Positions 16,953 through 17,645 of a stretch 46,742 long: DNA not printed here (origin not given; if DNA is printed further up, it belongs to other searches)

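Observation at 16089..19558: Tandem, translationally coupled pair of long SigA-like sigma factors with a duplicated region-4-like C-terminal module, followed by an orphan gene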

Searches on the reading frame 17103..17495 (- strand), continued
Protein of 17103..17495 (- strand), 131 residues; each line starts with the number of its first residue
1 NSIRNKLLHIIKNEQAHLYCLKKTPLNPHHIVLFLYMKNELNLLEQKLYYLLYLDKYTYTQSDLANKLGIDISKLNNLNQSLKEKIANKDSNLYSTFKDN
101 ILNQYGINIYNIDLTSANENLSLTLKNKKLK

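Call 75: search_protein_families(library=ncbifam, proteins=[P0248, P0397, P0244], max_evalue=0.00001)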
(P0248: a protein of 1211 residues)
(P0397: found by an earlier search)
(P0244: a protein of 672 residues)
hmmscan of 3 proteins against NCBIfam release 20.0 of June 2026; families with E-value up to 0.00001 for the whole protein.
P0248 (1211 aa): 40 families (the best 25 are shown)
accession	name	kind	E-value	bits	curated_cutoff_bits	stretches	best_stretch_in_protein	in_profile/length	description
TIGR02997.1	Sig70-cyanoRpoD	subfamily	6e-47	160.3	384.5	1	48-274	72-298/298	RNA polymerase sigma factor, RpoD/SigA family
TIGR02394.1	rpoS_proteo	equivalog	1e-46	159.7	378.7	1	16-278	9-275/285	RNA polymerase sigma factor RpoS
NF004207.0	PRK05657.1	equivalog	2.3e-45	155.4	394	1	16-279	52-319/329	RNA polymerase sigma factor RpoS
TIGR02393.1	RpoD_Cterm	equivalog_domain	2.3e-43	148.5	354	1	51-275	1-226/238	RNA polymerase sigma factor RpoD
NF006666.0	PRK09210.1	equivalog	1e-42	146.8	572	1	18-274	97-357/370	RNA polymerase sigma factor RpoD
NF004208.0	PRK05658.1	equivalog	5.3e-42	144.6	555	1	36-274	378-617/631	RNA polymerase sigma factor RpoD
NF041931.2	MzaA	equivalog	6.1e-41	141.1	800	1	36-274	461-702/726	MZA anti-phage system associated sigma-70 family RNA polymerase sigma factor MzaA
NF005643.0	PRK07406.1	equivalog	7.7e-40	137.1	500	1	48-274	158-384/397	RNA polymerase sigma factor RpoD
NF004562.0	PRK05901.1-4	equivalog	3.3e-33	115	779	1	49-275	315-542/571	RNA polymerase sigma factor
TIGR02937.1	sigma70-ECF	superfamily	4.2e-33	114.3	42.9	1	50-274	1-162/165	sigma-70 family RNA polymerase sigma factor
NF005920.0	PRK07921.1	subfamily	1.9e-32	112.6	464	1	43-274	83-315/328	RNA polymerase sigma factor SigB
NF004615.0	PRK05949.1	subfamily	7.4e-32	110.5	530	1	49-274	90-315/327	RNA polymerase sigma factor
NF005642.0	PRK07405.1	subfamily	8.3e-32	110.6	524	1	47-274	79-306/318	RNA polymerase sigma factor SigD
NF005785.0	PRK07598.1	equivalog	2.4e-31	109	554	1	40-274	165-399/415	RNA polymerase sigma factor SigC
NF004565.0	PRK05901.2-3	equivalog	1.5e-30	106.5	484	1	18-274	214-487/501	RNA polymerase sigma factor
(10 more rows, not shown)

P0397 (1216 aa): 40 families (the best 25 are shown)
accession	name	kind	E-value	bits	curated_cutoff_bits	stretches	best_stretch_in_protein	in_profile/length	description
TIGR02997.1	Sig70-cyanoRpoD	subfamily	1.8e-56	191.6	384.5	1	54-277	74-298/298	RNA polymerase sigma factor, RpoD/SigA family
TIGR02394.1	rpoS_proteo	equivalog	1.2e-52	179.2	378.7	1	14-288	7-282/285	RNA polymerase sigma factor RpoS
TIGR02393.1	RpoD_Cterm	equivalog_domain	2.6e-52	177.8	354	1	55-285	1-233/238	RNA polymerase sigma factor RpoD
NF006666.0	PRK09210.1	equivalog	4.7e-51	174.2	572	1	15-277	94-357/370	RNA polymerase sigma factor RpoD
NF004207.0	PRK05657.1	equivalog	6.5e-50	170.3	394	1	14-291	50-328/329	RNA polymerase sigma factor RpoS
NF004208.0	PRK05658.1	equivalog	1.7e-46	159.5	555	1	53-277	391-617/631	RNA polymerase sigma factor RpoD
NF041931.2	MzaA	equivalog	5.1e-45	154.5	800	1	54-277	475-702/726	MZA anti-phage system associated sigma-70 family RNA polymerase sigma factor MzaA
NF005643.0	PRK07406.1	equivalog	2.4e-44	152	500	1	54-278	160-385/397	RNA polymerase sigma factor RpoD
NF005642.0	PRK07405.1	subfamily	2.1e-43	148.7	524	1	38-277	68-306/318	RNA polymerase sigma factor SigD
NF005920.0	PRK07921.1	subfamily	8.9e-43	146.5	464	1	49-277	86-315/328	RNA polymerase sigma factor SigB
NF004561.0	PRK05901.1-3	equivalog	2.3e-42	145.8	582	1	46-276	292-523/537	RNA polymerase sigma factor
NF005785.0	PRK07598.1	equivalog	7.3e-41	140.4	554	1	30-278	153-400/415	RNA polymerase sigma factor SigC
NF004562.0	PRK05901.1-4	equivalog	2e-39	135.5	779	1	50-285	312-549/571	RNA polymerase sigma factor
NF004560.0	PRK05901.1-1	equivalog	2.8e-39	135.6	711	1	45-277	270-503/516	RNA polymerase sigma factor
TIGR02937.1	sigma70-ECF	superfamily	6.5e-39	133.2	42.9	1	58-280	5-165/165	sigma-70 family RNA polymerase sigma factor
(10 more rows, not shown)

P0244 (672 aa): 41 families (the best 25 are shown)
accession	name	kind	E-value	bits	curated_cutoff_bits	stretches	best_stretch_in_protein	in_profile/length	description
TIGR02997.1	Sig70-cyanoRpoD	subfamily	4e-36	124.8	384.5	1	41-261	77-298/298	RNA polymerase sigma factor, RpoD/SigA family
TIGR02394.1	rpoS_proteo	equivalog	5.8e-33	114.6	378.7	1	8-265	10-275/285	RNA polymerase sigma factor RpoS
TIGR02393.1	RpoD_Cterm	equivalog_domain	1.5e-31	109.8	354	1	42-262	4-226/238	RNA polymerase sigma factor RpoD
TIGR02392.1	rpoH_proteo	equivalog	1e-30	107.3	323.1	1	12-264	2-268/270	RNA polymerase sigma factor RpoH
NF004207.0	PRK05657.1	equivalog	8e-30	104.3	394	1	5-265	50-318/329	RNA polymerase sigma factor RpoS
TIGR02937.1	sigma70-ECF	superfamily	1.5e-29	102.8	42.9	1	41-264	4-165/165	sigma-70 family RNA polymerase sigma factor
NF005643.0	PRK07406.1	equivalog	1.1e-28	100.4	500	1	37-261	159-384/397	RNA polymerase sigma factor RpoD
NF005642.0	PRK07405.1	subfamily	4.5e-28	98.3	524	1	42-262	86-307/318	RNA polymerase sigma factor SigD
NF005143.0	PRK06596.1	subfamily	2.3e-27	96.2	241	1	9-265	12-282/285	RNA polymerase factor sigma-32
NF006666.0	PRK09210.1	equivalog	6.6e-27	94.8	572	1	9-262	97-358/370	RNA polymerase sigma factor RpoD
NF041931.2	MzaA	equivalog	3.4e-26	92.3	800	1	38-261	475-702/726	MZA anti-phage system associated sigma-70 family RNA polymerase sigma factor MzaA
NF004615.0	PRK05949.1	subfamily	8e-26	90.7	530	1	41-261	94-315/327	RNA polymerase sigma factor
NF005785.0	PRK07598.1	equivalog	1.3e-25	90.1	554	1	28-261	163-399/415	RNA polymerase sigma factor SigC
NF005920.0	PRK07921.1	subfamily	1.7e-25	89.7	464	1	40-262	92-316/328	RNA polymerase sigma factor SigB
NF004208.0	PRK05658.1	equivalog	1e-23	84.2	555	1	26-262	381-618/631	RNA polymerase sigma factor RpoD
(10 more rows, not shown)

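Call 77: list_cluster_members(proteins=[P0259, P0264, P0265, P0270, P0271, P0279, P0290, P0293, P0250, P0245])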
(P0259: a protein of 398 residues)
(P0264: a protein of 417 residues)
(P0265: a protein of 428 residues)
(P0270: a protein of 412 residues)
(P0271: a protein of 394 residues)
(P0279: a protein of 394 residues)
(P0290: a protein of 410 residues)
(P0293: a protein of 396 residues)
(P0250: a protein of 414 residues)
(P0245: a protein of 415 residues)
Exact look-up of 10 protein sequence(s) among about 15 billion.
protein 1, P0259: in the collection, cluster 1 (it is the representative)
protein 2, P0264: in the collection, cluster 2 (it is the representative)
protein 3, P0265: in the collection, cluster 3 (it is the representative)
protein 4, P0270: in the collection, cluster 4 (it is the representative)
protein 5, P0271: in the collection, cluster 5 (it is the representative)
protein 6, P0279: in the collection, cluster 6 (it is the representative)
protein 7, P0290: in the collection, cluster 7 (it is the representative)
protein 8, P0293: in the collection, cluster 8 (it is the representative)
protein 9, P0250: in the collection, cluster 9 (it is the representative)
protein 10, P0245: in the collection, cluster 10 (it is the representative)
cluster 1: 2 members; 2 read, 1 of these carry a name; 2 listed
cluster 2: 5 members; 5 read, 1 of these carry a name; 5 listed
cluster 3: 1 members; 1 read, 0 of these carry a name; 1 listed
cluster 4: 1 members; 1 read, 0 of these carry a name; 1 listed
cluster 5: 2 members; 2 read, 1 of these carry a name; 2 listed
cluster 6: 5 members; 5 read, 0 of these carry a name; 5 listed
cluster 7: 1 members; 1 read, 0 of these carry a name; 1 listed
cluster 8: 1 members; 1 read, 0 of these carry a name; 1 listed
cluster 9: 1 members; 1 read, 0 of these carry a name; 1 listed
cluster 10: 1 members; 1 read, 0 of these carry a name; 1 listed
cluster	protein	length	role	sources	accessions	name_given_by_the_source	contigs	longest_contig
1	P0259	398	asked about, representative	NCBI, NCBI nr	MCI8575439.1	MAG: sigma-70 family RNA polymerase sigma factor, partial [Bacilli bacterium] | sigma-70 family RNA polymerase sigma factor [Bacilli bacterium]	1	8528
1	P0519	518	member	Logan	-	-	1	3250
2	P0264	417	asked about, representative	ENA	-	-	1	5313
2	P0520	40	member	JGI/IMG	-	hypothetical protein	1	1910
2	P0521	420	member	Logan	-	-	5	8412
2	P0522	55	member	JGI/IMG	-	-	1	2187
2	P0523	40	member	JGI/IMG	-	-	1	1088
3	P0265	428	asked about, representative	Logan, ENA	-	-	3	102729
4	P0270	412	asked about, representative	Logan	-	-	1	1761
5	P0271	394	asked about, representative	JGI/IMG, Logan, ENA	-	RNA polymerase primary sigma factor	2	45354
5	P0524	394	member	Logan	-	-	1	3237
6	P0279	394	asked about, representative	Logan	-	-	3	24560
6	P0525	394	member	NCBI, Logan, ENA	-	-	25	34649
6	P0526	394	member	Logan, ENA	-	-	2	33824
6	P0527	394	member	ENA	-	-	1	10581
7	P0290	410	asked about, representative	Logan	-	-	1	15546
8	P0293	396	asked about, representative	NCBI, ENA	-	-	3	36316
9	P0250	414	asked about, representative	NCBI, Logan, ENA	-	-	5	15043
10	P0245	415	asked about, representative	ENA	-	-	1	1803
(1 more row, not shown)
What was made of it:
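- JGI automatic annotation calls one family member a 'primary sigma factor' (call 77).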

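Call 78: find_encoding_contigs(protein=P0265, flank=7000, max_places=1)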
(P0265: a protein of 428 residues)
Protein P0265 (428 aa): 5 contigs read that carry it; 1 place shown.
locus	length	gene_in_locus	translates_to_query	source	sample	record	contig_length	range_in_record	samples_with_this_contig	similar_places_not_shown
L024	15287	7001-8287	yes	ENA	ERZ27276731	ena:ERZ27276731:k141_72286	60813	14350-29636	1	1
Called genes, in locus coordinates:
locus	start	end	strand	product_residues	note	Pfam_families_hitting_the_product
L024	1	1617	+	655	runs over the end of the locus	PF02687:FtsX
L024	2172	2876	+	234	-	PF00072:Response_reg, PF00486:Trans_reg_C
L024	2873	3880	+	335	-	PF02518:HATPase_c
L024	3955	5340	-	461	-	PF02534:T4SS-DNA_transf, PF10412:TrwB_AAD_bind, PF12696:TraG-D_C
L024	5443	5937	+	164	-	PF12833:HTH_18, PF00165:HTH_AraC (weak)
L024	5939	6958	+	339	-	PF02016:Peptidase_S66, PF17676:Peptidase_S66C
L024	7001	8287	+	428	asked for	PF04542:Sigma70_r2, PF04545:Sigma70_r4 (faint)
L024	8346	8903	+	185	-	PF08668:HDOD (weak), PF01966:HD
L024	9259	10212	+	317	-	PF00078:RVT_1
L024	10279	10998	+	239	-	PF07505:DUF5131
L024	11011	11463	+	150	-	PF00857:Isochorismatase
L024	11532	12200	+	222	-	-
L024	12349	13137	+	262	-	PF01966:HD (weak)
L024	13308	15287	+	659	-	-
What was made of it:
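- One family member (L024) has TraG-like and reverse-transcriptase neighbours (call 78).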

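Call 79: find_encoding_contigs(protein=P0525, flank=7000, max_places=2)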
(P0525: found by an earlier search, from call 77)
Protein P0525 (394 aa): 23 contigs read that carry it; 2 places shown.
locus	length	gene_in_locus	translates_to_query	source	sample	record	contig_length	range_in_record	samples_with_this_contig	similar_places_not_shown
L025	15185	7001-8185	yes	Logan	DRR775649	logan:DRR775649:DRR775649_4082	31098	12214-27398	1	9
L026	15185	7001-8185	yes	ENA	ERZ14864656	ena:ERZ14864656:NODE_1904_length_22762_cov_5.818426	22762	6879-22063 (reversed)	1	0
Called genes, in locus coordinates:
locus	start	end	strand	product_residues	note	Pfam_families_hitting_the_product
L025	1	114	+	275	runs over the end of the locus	PF04536:TPM_phosphatase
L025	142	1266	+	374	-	PF13421:Band_7_1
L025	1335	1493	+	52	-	PF00300:His_Phos_1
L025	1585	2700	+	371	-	PF00004:AAA, PF07724:AAA_2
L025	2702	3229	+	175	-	PF10431:ClpB_D2-small (weak)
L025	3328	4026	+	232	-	PF02463:SMC_N (weak), PF00005:ABC_tran, PF20720:nSTAND3 (faint), PF13304:AAA_21 (faint)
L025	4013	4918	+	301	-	PF18075:FtsX_ECD, PF02687:FtsX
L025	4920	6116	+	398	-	PF27605:ODF2_C (faint), PF24568:CC_PcsB, PF01551:Peptidase_M23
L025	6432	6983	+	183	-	PF00383:dCMP_cyt_deam_1, PF14437:MafB19-deam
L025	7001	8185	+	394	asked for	PF04542:Sigma70_r2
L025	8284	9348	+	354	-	-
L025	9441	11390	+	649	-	PF00270:DEAD (faint), PF04851:ResIII, PF17757:UvrB_inter, PF27431:UvrB_3rd, PF00271:Helicase_C, PF12344:UvrB, PF02151:UVR (weak)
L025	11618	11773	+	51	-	-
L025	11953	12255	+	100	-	-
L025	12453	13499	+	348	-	PF00498:FHA (weak)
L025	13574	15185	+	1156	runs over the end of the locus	PF01580:FtsK_SpoIIIE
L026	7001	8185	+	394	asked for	PF04542:Sigma70_r2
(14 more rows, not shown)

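Call 81: search_protein_families(library=pfam, proteins=[L025:8284-9345:+, L018:13414-13728:+, L018:12016-13362:+, L018:6800-9955:+, L018:16756-17472:+], max_evalue=0.01)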
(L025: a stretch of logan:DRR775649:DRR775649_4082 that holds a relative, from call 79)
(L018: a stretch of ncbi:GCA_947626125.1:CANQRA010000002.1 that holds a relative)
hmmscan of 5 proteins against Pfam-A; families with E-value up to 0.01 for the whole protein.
L025:8284-9345:+ (354 aa): 0 families

L018:13414-13728:+ (105 aa): 0 families

L018:12016-13362:+ (449 aa): 1 family
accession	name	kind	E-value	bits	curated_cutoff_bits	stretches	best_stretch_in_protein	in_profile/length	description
PF04542.20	Sigma70_r2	-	4.7e-07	29.9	24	1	34-102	1-68/71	Sigma-70 region 2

L018:6800-9955:+ (1052 aa): 7 families
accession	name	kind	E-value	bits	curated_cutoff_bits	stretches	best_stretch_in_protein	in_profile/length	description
PF04545.22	Sigma70_r4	-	2.5e-23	81.8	24.1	2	230-272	5-45/50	Sigma-70, region 4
PF04542.20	Sigma70_r2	-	1.9e-17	63.2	24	1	57-122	1-65/71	Sigma-70 region 2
PF04539.22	Sigma70_r3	-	2e-10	41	25.3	1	139-209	3-73/78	Sigma-70 region 3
PF13518.12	HTH_28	-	3.2e-10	40.3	25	0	789-819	2-32/52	Helix-turn-helix domain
PF00140.25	Sigma70_r1_2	-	2.8e-06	27.6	22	1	25-47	1-23/34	Sigma-70 factor, region 1.2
PF13384.12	HTH_23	-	0.00025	21.2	24.6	0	788-819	6-37/50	Homeodomain-like domain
PF13542.12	HTH_Tnp_ISL3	-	0.0004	20.2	27.4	0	581-603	27-49/51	Helix-turn-helix domain of transposase family ISL3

L018:16756-17472:+ (239 aa): 0 families

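Call 82: search_protein_families(library=pfam, alignment_id=A4, max_evalue=1)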
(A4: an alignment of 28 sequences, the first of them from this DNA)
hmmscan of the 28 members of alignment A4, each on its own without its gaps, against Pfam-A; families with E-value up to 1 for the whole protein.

A. member 1, seq(118 aa): 4 families
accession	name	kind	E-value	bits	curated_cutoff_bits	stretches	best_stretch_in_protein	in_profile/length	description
PF17762.8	HTH_ParB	-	0.01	16.4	22.6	1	38-76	2-40/102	ParB HTH domain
PF13022.12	HTH_Tnp_1_2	-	0.044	14.3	27.9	1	37-88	6-57/122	Helix-turn-helix of insertion element transposase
PF13744.12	HTH_37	-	0.044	14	27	1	53-77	28-52/80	Helix-turn-helix domain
PF14606.12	Lipase_GDSL_3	-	0.12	13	27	1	4-102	50-150/178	GDSL-like Lipase/Acylhydrolase family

B. families by the number of members that match (of 28 scanned): 34 families (the first 25 are shown)
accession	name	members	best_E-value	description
PF04545.22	Sigma70_r4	3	0.0033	Sigma-70, region 4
PF00196.25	GerE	2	0.0029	Bacterial regulatory proteins, luxR family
PF13022.12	HTH_Tnp_1_2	2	0.034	Helix-turn-helix of insertion element transposase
PF01486.22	K-box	1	0.0005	K-box region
PF06746.16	DUF1216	1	0.0011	Protein of unknown function (DUF1216)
PF04195.17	Transposase_28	1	0.003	Putative gypsy type transposon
PF18471.6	Ribosomal_L27_C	1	0.0035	Ribosomal L27 protein C-terminal domain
PF16418.11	CNOT1_HEAT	1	0.0054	CCR4-NOT transcription complex subunit 1 HEAT repeat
PF17762.8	HTH_ParB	1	0.01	ParB HTH domain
PF10368.14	YkyA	1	0.017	Putative cell-wall binding lipoprotein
PF18942.5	DUF5689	1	0.02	Family of unknown function (DUF5689)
PF10336.14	DUF2420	1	0.024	Protein of unknown function (DUF2420)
PF04764.17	DUF613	1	0.024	Protein of unknown function (DUF613)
PF25541.1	TBCA_PH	1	0.027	PH domain-containing proteins, TBCA domain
PF09987.14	DUF2226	1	0.027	Uncharacterized protein conserved in archaea (DUF2226)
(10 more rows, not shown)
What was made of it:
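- Sub-threshold Sigma70_r4 and GerE are the commonest Pfam hints among members (call 82).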

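Call 83: search_solved_structures(query=A4, max_evalue=10, show_alignments=2)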
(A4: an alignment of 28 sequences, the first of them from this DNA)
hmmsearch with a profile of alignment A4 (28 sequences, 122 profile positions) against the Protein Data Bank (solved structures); distinct sequences matched with E-value up to 10: 19.
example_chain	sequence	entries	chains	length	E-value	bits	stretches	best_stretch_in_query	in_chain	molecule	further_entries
8vd6_A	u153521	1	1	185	0.00014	25.2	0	60-79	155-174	CAP REPEAT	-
9b72_A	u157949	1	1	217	0.025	17.9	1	41-76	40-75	CRISPR-associated endonuclease Cas9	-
8uza_A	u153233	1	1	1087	0.31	14.4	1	41-76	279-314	CRISPR-associated endonuclease Cas9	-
8uzb_A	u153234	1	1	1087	0.31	14.4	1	41-76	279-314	CRISPR-associated endonuclease Cas9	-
8jtj_A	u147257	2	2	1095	0.48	13.8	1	41-76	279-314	CRISPR-associated endonuclease Cas9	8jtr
7vim_A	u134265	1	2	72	0.58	13.5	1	40-93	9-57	Protein EsrB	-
1rp3_A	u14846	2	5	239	0.66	13.3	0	60-100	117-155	RNA polymerase sigma factor SIGMA-28 (FliA) | RNA polymerase sigma factor FliA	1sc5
2jee_A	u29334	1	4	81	0.74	13.2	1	60-98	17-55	CELL DIVISION PROTEIN ZAPB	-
2j8a_A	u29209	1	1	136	0.77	13.1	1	53-95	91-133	HISTONE-LYSINE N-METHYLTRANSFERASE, H3 LYSINE-4 SPECIFIC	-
1nrw_A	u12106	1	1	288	0.83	13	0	24-42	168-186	hypothetical protein, haloacid dehalogenase-like hydrolase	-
7ypw_A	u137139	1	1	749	0.86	13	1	41-92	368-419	Nucleoprotein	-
2f33_A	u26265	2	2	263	1.3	12.4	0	70-106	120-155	Calbindin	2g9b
7r3g_B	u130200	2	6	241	1.3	12.4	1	41-90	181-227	Regulatory protein RhlR | PROSS optimized variant of RhlR with 75 mutations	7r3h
7ugp_A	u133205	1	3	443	2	11.8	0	91-113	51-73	Envelope glycoprotein gp120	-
7ugn_A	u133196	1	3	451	2.1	11.7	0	91-113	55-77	Envelope glycoprotein gp120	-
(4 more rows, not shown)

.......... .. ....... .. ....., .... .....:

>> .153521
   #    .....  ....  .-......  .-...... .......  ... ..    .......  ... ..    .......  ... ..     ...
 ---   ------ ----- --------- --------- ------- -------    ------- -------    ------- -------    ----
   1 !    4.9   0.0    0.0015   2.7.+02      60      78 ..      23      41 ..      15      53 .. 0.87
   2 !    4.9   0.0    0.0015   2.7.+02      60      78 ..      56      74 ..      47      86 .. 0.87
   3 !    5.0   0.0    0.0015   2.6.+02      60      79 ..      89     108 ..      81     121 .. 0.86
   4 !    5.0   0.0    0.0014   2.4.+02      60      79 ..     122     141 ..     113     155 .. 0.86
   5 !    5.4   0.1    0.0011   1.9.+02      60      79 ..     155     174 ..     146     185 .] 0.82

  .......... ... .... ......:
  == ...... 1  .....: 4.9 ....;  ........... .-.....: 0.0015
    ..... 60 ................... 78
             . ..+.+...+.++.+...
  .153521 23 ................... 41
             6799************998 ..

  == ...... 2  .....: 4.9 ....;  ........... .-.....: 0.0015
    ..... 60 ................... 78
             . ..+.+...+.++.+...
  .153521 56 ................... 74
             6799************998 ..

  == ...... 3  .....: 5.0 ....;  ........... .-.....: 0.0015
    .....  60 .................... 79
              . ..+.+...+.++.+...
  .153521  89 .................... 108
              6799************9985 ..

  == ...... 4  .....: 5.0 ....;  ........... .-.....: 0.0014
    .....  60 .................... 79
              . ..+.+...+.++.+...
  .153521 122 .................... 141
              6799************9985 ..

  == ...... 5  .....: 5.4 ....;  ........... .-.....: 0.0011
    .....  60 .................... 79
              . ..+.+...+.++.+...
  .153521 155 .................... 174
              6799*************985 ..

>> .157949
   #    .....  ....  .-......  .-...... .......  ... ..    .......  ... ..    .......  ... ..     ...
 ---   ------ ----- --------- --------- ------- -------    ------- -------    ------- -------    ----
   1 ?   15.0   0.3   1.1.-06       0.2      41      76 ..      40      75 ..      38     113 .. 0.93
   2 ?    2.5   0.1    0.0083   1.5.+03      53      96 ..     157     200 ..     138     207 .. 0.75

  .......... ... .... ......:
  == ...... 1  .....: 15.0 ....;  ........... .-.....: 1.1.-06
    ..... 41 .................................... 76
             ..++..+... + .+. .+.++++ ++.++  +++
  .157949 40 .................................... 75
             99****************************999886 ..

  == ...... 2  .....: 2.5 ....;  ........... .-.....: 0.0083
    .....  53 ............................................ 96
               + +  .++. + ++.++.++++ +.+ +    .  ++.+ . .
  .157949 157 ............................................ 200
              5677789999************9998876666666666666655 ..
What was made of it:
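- Tried and rejected: A PDB profile search with the extension alignment gave nothing significant (call 83).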

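Call 87: find_related_loci(query=A2, collection=viral_contigs, flank=8000)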
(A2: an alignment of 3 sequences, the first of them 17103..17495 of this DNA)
Query A2 (131 aa) in viral_contigs; peptide patterns used: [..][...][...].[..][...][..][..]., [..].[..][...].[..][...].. (x = any residue, [..] = any of these).
180 stretches matched a pattern, but none encodes a relative of the query by tblastn (E <= 1e-3).
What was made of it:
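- No viral contig carries the extension (call 87).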
